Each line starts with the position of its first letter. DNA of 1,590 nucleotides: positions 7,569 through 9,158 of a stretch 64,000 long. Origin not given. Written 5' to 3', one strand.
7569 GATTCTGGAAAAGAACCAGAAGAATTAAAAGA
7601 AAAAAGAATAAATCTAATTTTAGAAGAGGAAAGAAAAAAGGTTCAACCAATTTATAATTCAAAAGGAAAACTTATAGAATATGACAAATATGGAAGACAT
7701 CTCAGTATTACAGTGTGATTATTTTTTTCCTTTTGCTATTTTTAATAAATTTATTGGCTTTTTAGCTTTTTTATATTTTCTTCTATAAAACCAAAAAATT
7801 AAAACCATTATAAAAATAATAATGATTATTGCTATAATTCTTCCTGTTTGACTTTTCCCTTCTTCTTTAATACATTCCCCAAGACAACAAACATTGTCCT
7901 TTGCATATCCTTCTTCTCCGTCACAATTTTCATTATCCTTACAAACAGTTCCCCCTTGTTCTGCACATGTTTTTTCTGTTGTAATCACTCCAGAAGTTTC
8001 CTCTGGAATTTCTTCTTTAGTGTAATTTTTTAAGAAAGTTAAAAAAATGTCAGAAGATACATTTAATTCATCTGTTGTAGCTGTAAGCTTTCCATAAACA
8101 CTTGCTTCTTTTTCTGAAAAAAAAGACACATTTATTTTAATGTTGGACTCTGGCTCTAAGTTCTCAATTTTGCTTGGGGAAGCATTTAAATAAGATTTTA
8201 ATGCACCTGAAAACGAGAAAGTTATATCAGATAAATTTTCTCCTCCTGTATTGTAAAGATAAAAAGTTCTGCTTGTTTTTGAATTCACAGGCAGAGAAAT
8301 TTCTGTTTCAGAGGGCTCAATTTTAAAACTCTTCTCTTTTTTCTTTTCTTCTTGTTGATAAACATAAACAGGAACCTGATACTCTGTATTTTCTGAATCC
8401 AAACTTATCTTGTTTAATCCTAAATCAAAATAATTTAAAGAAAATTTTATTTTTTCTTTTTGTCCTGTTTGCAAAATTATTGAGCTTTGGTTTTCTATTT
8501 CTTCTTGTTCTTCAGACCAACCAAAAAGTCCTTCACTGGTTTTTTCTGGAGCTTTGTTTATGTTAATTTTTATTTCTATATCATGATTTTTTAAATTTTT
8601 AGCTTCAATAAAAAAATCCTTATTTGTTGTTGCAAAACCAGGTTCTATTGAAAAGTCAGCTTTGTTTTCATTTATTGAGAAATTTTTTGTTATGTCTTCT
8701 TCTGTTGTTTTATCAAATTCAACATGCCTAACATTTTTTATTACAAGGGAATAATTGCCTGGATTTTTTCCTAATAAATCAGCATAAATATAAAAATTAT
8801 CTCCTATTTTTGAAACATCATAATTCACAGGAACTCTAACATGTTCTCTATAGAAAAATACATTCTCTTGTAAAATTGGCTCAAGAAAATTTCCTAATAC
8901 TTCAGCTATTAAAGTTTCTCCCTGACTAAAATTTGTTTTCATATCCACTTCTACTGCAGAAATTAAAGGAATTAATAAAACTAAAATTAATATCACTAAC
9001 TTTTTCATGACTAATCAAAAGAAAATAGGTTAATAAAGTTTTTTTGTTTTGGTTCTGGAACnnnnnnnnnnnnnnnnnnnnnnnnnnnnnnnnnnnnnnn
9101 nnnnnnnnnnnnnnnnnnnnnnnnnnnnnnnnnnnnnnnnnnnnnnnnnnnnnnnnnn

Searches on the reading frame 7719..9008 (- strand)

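Call 54: search_protein_families(library=pfam, proteins=[window:7719-9008:-], max_evalue=0.001)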
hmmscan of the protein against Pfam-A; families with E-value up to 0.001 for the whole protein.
window:7719-9008:- (429 aa): 1 family
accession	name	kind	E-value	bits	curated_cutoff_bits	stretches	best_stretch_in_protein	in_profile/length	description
PF02009.21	RIFIN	-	0.00013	22.5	32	1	365-423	264-323/327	Rifin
